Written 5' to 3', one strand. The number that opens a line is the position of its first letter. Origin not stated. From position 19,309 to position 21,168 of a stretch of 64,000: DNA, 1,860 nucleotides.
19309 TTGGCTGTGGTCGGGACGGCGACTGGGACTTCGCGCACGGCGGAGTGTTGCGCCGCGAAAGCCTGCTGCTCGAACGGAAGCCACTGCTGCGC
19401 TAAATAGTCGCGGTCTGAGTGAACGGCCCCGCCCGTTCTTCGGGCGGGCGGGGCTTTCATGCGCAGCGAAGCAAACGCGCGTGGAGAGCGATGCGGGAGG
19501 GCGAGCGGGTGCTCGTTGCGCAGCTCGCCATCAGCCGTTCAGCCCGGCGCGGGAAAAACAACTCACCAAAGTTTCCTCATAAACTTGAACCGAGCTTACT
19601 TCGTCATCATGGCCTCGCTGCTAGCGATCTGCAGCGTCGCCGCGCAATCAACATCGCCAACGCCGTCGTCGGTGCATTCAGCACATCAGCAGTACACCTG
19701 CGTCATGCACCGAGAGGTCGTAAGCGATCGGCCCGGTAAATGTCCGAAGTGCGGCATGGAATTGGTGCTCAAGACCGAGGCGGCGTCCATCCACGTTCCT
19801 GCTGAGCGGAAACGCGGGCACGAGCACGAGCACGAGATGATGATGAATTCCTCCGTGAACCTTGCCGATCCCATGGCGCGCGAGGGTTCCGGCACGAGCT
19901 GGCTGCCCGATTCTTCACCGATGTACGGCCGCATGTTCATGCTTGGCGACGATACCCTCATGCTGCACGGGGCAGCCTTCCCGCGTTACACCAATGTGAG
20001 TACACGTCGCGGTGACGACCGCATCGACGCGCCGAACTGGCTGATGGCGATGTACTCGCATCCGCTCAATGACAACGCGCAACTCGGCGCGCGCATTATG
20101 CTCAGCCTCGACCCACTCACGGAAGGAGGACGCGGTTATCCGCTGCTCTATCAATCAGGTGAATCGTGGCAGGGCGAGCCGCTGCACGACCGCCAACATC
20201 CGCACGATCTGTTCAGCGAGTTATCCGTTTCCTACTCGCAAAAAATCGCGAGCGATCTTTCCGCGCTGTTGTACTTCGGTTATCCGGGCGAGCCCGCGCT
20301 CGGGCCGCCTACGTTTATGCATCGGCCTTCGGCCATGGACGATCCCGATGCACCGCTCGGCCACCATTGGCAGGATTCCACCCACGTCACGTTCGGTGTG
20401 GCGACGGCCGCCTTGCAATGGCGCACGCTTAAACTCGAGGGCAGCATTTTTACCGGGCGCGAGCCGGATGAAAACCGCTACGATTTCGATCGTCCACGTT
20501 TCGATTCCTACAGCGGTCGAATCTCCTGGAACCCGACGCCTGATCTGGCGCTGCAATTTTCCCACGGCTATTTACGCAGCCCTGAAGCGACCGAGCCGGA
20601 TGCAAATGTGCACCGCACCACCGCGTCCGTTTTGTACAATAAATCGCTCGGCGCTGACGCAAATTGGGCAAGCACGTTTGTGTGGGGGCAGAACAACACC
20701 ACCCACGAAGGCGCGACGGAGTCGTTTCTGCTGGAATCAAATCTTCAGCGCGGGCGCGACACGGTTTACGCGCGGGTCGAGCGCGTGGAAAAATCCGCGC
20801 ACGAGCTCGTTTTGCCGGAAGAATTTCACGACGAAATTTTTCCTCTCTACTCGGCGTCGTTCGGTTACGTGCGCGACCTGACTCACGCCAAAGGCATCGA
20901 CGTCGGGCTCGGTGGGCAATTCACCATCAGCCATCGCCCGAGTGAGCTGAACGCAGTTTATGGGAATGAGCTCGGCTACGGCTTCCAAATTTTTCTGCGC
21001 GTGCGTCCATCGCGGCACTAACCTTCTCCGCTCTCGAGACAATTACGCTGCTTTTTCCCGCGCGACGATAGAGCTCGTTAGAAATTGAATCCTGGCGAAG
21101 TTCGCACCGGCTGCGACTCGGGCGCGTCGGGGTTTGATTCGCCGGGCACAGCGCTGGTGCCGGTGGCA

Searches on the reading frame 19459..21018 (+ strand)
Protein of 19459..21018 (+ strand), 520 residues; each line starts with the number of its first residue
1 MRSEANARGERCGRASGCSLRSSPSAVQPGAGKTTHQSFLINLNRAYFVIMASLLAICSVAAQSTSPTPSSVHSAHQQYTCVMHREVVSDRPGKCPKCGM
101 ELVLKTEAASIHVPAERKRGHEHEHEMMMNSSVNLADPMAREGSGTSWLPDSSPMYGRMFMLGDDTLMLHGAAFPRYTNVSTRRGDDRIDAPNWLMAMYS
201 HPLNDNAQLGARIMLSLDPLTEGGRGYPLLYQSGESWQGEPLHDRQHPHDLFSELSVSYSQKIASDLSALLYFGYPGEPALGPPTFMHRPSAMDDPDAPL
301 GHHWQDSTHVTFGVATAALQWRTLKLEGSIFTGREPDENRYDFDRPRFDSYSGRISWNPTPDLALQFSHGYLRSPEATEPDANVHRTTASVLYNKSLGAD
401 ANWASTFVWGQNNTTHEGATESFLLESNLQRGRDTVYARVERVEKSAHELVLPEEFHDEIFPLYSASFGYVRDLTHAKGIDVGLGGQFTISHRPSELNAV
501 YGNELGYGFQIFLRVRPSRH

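Call 3: search_protein_families(library=pfam, proteins=[window:19459-21018:+], max_evalue=0.01)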
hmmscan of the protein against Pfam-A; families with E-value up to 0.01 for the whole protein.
window:19459-21018:+ (520 aa): 1 family
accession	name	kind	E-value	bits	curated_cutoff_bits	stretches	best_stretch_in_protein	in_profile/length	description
PF19335.5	HMBD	-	8.8e-12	45.2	23.6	1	79-103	2-26/28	Heavy metal binding domain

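Call 4: search_protein_families(library=ncbifam, proteins=[window:19459-21018:+], max_evalue=0.1)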
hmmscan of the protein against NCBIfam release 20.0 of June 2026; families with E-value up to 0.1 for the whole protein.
window:19459-21018:+ (520 aa): 2 families
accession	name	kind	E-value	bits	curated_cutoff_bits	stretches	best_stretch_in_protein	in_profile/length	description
NF050124.2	chryseobasin_RiPP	equivalog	0.0045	17.6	50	0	49-100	6-70/71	MNIO class RiPP chryseobasin precursor ChrA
NF033497.1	rubre_like_arch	subfamily_domain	0.012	15.3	32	1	84-102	8-26/34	rubrerythrin-like domain-containing protein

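Call 10: find_homologous_proteins(query=window:19459-21018:+, max_evalue=0.00001)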
Query window:19459-21018:+ (520 aa): 8000 proteins with E <= 0.00001 among 8000 candidates; the best 120 are listed.
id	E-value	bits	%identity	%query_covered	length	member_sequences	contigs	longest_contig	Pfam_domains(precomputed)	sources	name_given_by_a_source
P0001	4.9e-290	981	100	81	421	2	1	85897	-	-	-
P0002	3.0e-257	872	76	92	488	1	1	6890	PF19335.6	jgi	jgi:Heavy metal binding domain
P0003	1.0e-247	841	74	91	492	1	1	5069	PF19335.6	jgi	jgi:Heavy metal binding domain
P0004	1.4e-247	841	75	89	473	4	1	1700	PF19335.6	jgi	jgi:hypothetical protein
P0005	3.2e-247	839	76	88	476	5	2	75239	PF19335.6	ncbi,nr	ncbi:MAG: hypothetical protein DLM52_12785 [Chthoniobacterales bacterium]|nr:MAG: hypothetical prote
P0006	3.4e-245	833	79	85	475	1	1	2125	PF19335.6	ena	-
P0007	2.5e-244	830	74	90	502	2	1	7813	PF19335.6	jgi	jgi:hypothetical protein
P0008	2.3e-238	810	72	91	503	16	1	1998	PF19335.6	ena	-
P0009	4.5e-238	809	71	92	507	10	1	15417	PF19335.6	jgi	jgi:Heavy metal binding domain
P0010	9.0e-238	808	72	91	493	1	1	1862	PF19335.6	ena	-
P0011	2.0e-237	807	76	84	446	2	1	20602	PF19335.6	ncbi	-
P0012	5.8e-237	806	70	92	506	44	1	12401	PF19335.6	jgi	jgi:hypothetical protein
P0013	2.0e-234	797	71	91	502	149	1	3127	PF19335.6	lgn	-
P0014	4.2e-232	790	69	91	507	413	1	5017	PF19335.6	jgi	jgi:hypothetical protein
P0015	3.6e-230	783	71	91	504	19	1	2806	PF19335.6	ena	-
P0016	6.4e-230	782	70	91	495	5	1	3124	PF19335.6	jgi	-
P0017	1.5e-229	781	70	91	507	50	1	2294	PF19335.6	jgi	-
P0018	1.5e-229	781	67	92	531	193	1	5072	PF19335.6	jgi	jgi:hypothetical protein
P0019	2.6e-229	780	68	91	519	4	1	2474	PF19335.6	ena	-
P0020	9.6e-229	778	72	85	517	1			PF19335.6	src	-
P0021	1.2e-228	778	70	91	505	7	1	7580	PF19335.6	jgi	jgi:Heavy metal binding domain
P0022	1.3e-228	778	72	86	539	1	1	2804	PF19335.6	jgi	jgi:Heavy metal binding domain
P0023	1.1e-227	775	65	91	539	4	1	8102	PF19335.6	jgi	jgi:hypothetical protein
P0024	1.2e-227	775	66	92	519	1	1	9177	PF19335.6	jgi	jgi:Heavy metal binding domain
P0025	1.7e-227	774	69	91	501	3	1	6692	PF19335.6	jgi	-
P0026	2.1e-227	774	69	88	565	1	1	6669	PF19335.6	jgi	jgi:Heavy metal binding domain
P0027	2.1e-227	774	69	88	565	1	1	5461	PF19335.6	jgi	jgi:hypothetical protein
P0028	3.1e-227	773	68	91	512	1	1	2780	PF19335.6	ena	-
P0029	1.1e-226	772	67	91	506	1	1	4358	PF19335.6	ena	-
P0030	1.7e-226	771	72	85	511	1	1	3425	PF19335.6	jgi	jgi:hypothetical protein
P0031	4.6e-226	770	68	91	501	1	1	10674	PF19335.6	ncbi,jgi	ncbi:MAG: hypothetical protein QOH24_342 [Verrucomicrobiota bacterium]|jgi:hypothetical protein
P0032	3.2e-225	767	68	91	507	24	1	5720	PF19335.6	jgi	jgi:heavy metal-binding protein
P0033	4.9e-225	766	70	91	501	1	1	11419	PF19335.6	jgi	jgi:hypothetical protein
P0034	7.1e-225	766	71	85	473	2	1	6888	PF19335.6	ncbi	-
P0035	7.3e-225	766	67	90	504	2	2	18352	PF19335.6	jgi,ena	-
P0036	7.9e-225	766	67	91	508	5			PF19335.6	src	-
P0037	1.0e-224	765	70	91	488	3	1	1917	PF19335.6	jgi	jgi:Heavy metal binding domain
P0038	2.4e-224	764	68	88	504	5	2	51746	PF19335.6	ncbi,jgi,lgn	ncbi:MAG TPA: heavy metal-binding domain-containing protein [Chthoniobacterales bacterium]|jgi:hypot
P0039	2.7e-224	764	66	93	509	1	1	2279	PF19335.6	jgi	jgi:hypothetical protein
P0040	3.5e-224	763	68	92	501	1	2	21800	PF19335.6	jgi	jgi:hypothetical protein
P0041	5.0e-224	763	71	85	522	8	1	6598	PF19335.6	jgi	jgi:hypothetical protein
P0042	6.6e-224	762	68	91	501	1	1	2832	PF19335.6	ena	-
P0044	9.8e-224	762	68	91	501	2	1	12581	PF19335.6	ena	-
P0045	1.1e-223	762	66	91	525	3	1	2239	PF19335.6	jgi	jgi:hypothetical protein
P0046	1.7e-223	761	70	90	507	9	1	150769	PF19335.6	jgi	jgi:hypothetical protein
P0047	2.8e-223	760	68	91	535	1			PF19335.6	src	-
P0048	4.2e-223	760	67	91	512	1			PF19335.6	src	-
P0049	5.1e-223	760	69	91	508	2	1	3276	PF19335.6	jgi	jgi:hypothetical protein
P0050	7.1e-223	759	66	92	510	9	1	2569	PF19335.6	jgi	jgi:hypothetical protein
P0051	7.5e-223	759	70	86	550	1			PF19335.6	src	-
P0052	7.6e-223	759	67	91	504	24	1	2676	PF19335.6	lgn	-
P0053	8.6e-223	759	66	91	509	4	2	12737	PF19335.6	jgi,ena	jgi:Heavy metal binding domain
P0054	1.3e-222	758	64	92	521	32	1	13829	PF19335.6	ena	-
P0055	1.5e-222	758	67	93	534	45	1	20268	PF19335.6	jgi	-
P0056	1.5e-222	758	71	85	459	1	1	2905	PF19335.6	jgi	jgi:hypothetical protein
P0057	1.9e-222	758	70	85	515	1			PF19335.6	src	-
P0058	2.3e-222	757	63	96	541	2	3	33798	PF19335.6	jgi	jgi:hypothetical protein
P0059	2.5e-222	757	66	91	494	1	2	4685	PF19335.6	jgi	jgi:Heavy metal binding domain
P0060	2.8e-222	757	67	90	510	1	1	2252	PF19335.6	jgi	jgi:hypothetical protein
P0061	3.3e-222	757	71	87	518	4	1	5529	PF19335.6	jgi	jgi:hypothetical protein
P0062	4.2e-222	757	68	91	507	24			PF19335.6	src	-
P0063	4.2e-222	757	65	92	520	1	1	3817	PF19335.6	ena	-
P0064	4.3e-222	757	67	92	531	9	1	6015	PF19335.6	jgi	jgi:hypothetical protein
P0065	4.8e-222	756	66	91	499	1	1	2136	PF19335.6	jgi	jgi:hypothetical protein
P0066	4.9e-222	756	71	87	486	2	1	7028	PF19335.6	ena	-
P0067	5.1e-222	756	68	91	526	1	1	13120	PF19335.6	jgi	jgi:hypothetical protein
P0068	6.4e-222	756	72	85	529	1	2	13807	PF19335.6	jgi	jgi:hypothetical protein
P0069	6.6e-222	756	65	91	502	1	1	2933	PF19335.6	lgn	-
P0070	6.8e-222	756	69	86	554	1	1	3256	PF19335.6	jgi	jgi:Heavy metal binding domain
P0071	9.5e-222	755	66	90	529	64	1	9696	PF19335.6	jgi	jgi:heavy metal-binding protein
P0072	9.7e-222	755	66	90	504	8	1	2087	PF19335.6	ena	-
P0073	1.1e-221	755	72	85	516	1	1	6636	PF19335.6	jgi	jgi:hypothetical protein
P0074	1.2e-221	755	70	85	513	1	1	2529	PF19335.6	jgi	jgi:hypothetical protein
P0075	1.3e-221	755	67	91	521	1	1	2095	PF19335.6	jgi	jgi:hypothetical protein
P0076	1.4e-221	755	66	92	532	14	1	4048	PF19335.6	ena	-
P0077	1.5e-221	755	74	84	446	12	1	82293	PF19335.6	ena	-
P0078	1.5e-221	755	65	92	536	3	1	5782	PF19335.6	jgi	-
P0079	1.6e-221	755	64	92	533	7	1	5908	PF19335.6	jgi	jgi:Heavy metal binding domain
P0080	1.6e-221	755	68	86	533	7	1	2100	PF19335.6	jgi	jgi:hypothetical protein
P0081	1.8e-221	754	66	92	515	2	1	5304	PF19335.6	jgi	jgi:hypothetical protein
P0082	4.1e-221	753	69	85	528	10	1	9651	PF19335.6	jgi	jgi:Heavy metal binding domain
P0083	4.1e-221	753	66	92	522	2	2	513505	PF19335.6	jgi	jgi:hypothetical protein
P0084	4.2e-221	753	71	85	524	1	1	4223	PF19335.6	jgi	jgi:hypothetical protein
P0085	4.3e-221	753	67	92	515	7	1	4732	PF19335.6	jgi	jgi:hypothetical protein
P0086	4.7e-221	753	69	85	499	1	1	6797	PF19335.6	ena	-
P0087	4.8e-221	753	66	91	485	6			PF19335.6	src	-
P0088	4.8e-221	753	66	92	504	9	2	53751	PF19335.6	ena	-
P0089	5.4e-221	753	66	91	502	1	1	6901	PF19335.6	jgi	jgi:heavy metal-binding protein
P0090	5.7e-221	753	70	86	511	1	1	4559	PF19335.6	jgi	jgi:hypothetical protein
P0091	6.4e-221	753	67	92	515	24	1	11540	PF19335.6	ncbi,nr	ncbi:MAG TPA: heavy metal-binding domain-containing protein [Chthoniobacterales bacterium]|nr:heavy 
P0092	6.6e-221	753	66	92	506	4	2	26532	PF19335.6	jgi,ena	jgi:hypothetical protein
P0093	7.8e-221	752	68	86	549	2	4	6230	PF19335.6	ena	-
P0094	9.4e-221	752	70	85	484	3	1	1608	PF19335.6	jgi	jgi:hypothetical protein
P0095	1.0e-220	752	68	91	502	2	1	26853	PF19335.6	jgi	jgi:hypothetical protein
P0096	1.1e-220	752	66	91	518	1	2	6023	PF19335.6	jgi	jgi:hypothetical protein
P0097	1.1e-220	752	63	90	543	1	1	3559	PF19335.6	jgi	jgi:heavy metal-binding protein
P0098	1.1e-220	752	64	92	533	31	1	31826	PF19335.6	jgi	-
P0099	1.3e-220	752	66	92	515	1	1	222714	PF19335.6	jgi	jgi:hypothetical protein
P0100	1.4e-220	751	66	92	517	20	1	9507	PF19335.6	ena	-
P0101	1.8e-220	751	67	92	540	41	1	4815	PF19335.6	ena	-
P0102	1.9e-220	751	66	91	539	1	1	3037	PF19335.6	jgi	jgi:hypothetical protein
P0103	1.9e-220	751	67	92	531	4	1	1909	PF19335.6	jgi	jgi:hypothetical protein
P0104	2.3e-220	751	64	92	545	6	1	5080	PF19335.6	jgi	jgi:hypothetical protein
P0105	2.9e-220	750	65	92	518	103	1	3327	PF19335.6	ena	-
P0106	3.2e-220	750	66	91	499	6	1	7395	PF19335.6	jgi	jgi:hypothetical protein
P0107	3.7e-220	750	65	92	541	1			PF19335.6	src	-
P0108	3.8e-220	750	66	92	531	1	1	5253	PF19335.6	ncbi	-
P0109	3.9e-220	750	70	85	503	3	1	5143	PF19335.6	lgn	-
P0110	3.9e-220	750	66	91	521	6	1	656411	PF19335.6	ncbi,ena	-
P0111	4.1e-220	750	65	94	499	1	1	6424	PF19335.6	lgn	-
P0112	4.1e-220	750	66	85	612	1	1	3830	PF19335.6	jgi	jgi:hypothetical protein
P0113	5.7e-220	750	68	90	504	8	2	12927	PF19335.6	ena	-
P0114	6.5e-220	749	70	85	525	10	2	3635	PF19335.6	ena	-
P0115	7.1e-220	749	67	86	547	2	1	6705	PF19335.6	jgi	jgi:Heavy metal binding domain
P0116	7.7e-220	749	69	87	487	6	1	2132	PF19335.6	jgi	jgi:hypothetical protein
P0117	7.8e-220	749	63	92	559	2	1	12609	PF19335.6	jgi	jgi:Heavy metal binding domain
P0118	8.8e-220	749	70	86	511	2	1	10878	PF19335.6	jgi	-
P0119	9.1e-220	749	66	91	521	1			PF19335.6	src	-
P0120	9.1e-220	749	71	86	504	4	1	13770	PF19335.6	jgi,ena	jgi:heavy metal-binding protein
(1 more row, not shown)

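Call 14: find_related_loci(query=A1, collection=genome_contigs, flank=6000)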
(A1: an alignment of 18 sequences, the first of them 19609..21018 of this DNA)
Query A1 (470 aa) in genome_contigs; peptide patterns used: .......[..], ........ (x = any residue, [..] = any of these).
599 stretches matched a pattern (row limit reached: there are more); 568 encode a relative of the query (tblastn E <= 1e-3); the best 80 are kept; 80 distinct loci.
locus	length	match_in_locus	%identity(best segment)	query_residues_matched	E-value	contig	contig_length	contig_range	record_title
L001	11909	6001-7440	73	6-470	0e+0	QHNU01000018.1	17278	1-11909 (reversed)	MAG: Verrucomicrobia bacterium isolate AV69 14_1009_13_20cm_scaffold_3387_curated, whole genome shotgun sequence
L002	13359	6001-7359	76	16-470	0e+0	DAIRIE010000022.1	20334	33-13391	MAG TPA_asm: Chthoniobacterales bacterium isolate CTOTU21816 NODE_630_length_20334_cov_2.775383, whole genome shotgun se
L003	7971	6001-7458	72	1-470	0e+0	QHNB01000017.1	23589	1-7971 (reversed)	MAG: Verrucomicrobia bacterium isolate AV86 14_0929_05_20cm_scaffold_3391_curated, whole genome shotgun sequence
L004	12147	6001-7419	71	8-470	0e+0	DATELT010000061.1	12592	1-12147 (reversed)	MAG TPA_asm: Chthoniobacterales bacterium isolate SMAG_U8923 k141_1324117, whole genome shotgun sequence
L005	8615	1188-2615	72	4-470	0e+0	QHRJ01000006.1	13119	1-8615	MAG: Verrucomicrobia bacterium isolate AV106 14_0929_09_30cm_scaffold_2317_curated, whole genome shotgun sequence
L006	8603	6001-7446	71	4-470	0e+0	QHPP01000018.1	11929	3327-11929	MAG: Verrucomicrobia bacterium isolate AV26 14_0929_05_20cm_scaffold_3756_curated, whole genome shotgun sequence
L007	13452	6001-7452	69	8-470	0e+0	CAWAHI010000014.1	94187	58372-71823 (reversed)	MAG: uncultured Verrucomicrobiae bacterium isolate MFD04967.bin.1.146 genome assembly, contig: contig_33588, whole genom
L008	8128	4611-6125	67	10-470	0e+0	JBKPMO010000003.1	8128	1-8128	MAG: Verrucomicrobiota bacterium isolate GS_HAYS_MAG_00064 GS_HAYS_000000073821, whole genome shotgun sequence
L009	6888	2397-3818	69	10-470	0e+0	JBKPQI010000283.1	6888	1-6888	MAG: Verrucomicrobiota bacterium isolate GS_EKS_MAG_00080 GS_EKS_000001940461, whole genome shotgun sequence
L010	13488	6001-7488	69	4-470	0e+0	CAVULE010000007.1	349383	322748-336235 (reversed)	MAG: uncultured Verrucomicrobiae bacterium isolate MFD06526.bin.1.139 genome assembly, contig: contig_2261, whole genome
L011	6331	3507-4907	70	27-470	0e+0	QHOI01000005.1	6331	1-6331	MAG: Verrucomicrobia bacterium isolate AV56 14_0927_09_40cm_scaffold_11356_curated, whole genome shotgun sequence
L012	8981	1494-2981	66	8-470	0e+0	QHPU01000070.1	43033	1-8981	MAG: Verrucomicrobia bacterium isolate AV21 14_1009_09_20cm_scaffold_828_curated, whole genome shotgun sequence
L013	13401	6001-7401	70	27-470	0e+0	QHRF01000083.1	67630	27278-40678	MAG: Verrucomicrobia bacterium isolate AV11 14_0927_05_40cm_scaffold_342_curated, whole genome shotgun sequence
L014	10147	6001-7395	69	27-470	0e+0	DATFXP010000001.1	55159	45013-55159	MAG TPA_asm: Candidatus Udaeobacter sp. isolate SMAG_U9520 k141_8341873, whole genome shotgun sequence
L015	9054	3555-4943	69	27-470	0e+0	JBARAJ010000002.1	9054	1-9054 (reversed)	MAG: Candidatus Udaeobacter sp. isolate MFD10902_ilm_asm_bin15 k127_122, whole genome shotgun sequence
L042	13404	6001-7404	67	4-469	0e+0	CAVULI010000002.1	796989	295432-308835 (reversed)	MAG: uncultured Verrucomicrobiae bacterium isolate MFD02134.bin.2.234 genome assembly, contig: contig_11548, whole genom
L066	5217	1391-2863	65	4-469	0e+0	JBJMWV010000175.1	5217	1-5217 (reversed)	MAG: Chthoniobacterales bacterium isolate H2_18_all_fractions_metab_conc_45_60_9 k255_2795198, whole genome shotgun sequ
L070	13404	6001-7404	66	12-469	0e+0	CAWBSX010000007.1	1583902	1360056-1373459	MAG: uncultured Verrucomicrobiae bacterium isolate MFD04580.bin.2.119 genome assembly, contig: contig_42447, whole genom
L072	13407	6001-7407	67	4-469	0e+0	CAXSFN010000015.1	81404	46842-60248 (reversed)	MAG: uncultured Chthoniobacterales bacterium isolate private_X4_metawrap_bin.1 genome assembly, contig: private_X4_metaw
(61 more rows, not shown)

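Call 28: predict_structure(alignment_id=A1)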
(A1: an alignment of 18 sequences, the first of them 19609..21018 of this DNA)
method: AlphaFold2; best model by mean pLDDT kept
length: 470 residues; sequences in the alignment: 18
mean_pLDDT: 56.6   pTM: 0.55
mean pLDDT of the five models: 56.6, 54.0, 52.6, 48.3, 39.7
residues with pLDDT >= 90: 0; 70-90: 199; 50-70: 76; < 50: 195
segments of 3 or more residues with pLDDT < 50: 1-25, 57-107, 122-142, 168-202, 227-263, 283-296, 324-330, 468-470
pLDDT, mean of each block of 10 residues (from residue 1): 30 26 55 75 75 62 24 21 23 26 40 66 36 27 59 76 56 31 38 38 63 80 56 31 34 34 65 78 43 50 76 75 50 67 77 77 62 80 82 70 75 85 67 80 82 79 58
secondary structure, 60 per line:
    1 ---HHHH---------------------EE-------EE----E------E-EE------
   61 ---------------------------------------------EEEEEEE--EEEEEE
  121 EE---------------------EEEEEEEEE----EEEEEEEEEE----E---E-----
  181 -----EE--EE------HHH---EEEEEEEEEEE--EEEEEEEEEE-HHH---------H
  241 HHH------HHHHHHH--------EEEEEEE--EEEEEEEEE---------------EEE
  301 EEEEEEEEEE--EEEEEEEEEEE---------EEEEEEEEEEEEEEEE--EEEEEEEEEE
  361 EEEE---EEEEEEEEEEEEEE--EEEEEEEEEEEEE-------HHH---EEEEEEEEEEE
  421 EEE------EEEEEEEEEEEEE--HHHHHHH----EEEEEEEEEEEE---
elements in order: H4-7 E106-112 E115-122 E144-152 E157-166 E204-214 E217-226 H240-243 H250-256 E265-271 E274-282 E298-310 E313-323 E333-348 E351-364 E368-381 E384-396 E410-423 E430-442 H445-451 E456-467

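Call 41: fold_search(model_id=the predicted structure, library=pdb)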
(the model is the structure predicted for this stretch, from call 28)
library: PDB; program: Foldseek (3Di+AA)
matches with E <= 10: 791; with E <= 0.001: 78
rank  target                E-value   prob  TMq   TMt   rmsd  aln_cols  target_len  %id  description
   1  8jto                  9.6e-07  1.00  0.32  0.41  15.5       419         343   12  Outer membrane porin of Burkholderia pseudomallei (BpsOmp38) in complex with ceftazidime (released 2024-06-26)
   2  6ehd                  6.3e-06  1.00  0.35  0.49   8.7       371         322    9  OmpT (in-vitro folded), an outer membrane protein of Vibrio cholerae (released 2018-04-25)
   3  9a2y_MODEL_1_A        2.6e-05  1.00  0.36  0.45  10.5       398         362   12  Model of E. coli OmpF by in-cell photo-crosslinking MS and deep learning (released 2023-02-24)
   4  2fgq                  4.4e-05  1.00  0.34  0.45  13.3       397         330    9  High resolution X-ray structure of Omp32 in complex with malate (released 2006-01-31)
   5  9a32_MODEL_1_A        4.4e-05  1.00  0.30  0.35  13.6       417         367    9  Model of E. coli OmpC by in-cell photo-crosslinking MS and deep learning (released 2023-02-24)
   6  8wv0_A                5.2e-05  1.00  0.34  0.46  13.5       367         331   12  Outer membrane porin of Burkholderia pseudomallei (BpsOmp38) (released 2024-10-30)
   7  8wv0_B                5.2e-05  1.00  0.33  0.44  13.9       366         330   13  Outer membrane porin of Burkholderia pseudomallei (BpsOmp38) (released 2024-10-30)
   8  7fdy_C                5.2e-05  1.00  0.34  0.44  11.8       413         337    9  Structure of OmpF1 (released 2022-11-16)
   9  1e54_A                6.1e-05  1.00  0.34  0.46  11.4       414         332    9  Anion-selective porin from Comamonas acidovorans (released 2001-07-12)
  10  9j9o_A                7.6e-05  1.00  0.37  0.48  10.7       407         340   12  artificial dinuclear Zn-bound metalloprotein 1 (D1:2Zn) (released 2025-07-02)
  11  6ehe                  7.6e-05  1.00  0.32  0.46  12.3       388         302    7  OmpTdeltaL8 (loop L8 deletion mutant of OmpT), an outer membrane protein of Vibrio cholerae (released 2018-04-25)
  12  2o4v_A                8.0e-05  1.00  0.35  0.39  10.5       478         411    9  An arginine ladder in OprP mediates phosphate specific transfer across the outer membrane (released 2006-12-26)
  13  2iwv_A                1.0e-04  1.00  0.24  0.35  16.7       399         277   10  Structure of the monomeric outer membrane porin OmpG in the open and closed conformation (released 2006-08-14)
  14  5nxn_A                1.1e-04  1.00  0.40  0.51   9.5       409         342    9  Structure of a L5-deletion mutant of Providencia stuartii Omp-Pst1 (released 2018-02-21)
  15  6rd3_B                1.3e-04  1.00  0.36  0.46  11.7       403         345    9  Crystal structure of the wild type OmpK36 from Klebsiella pneumonia (released 2019-09-11)
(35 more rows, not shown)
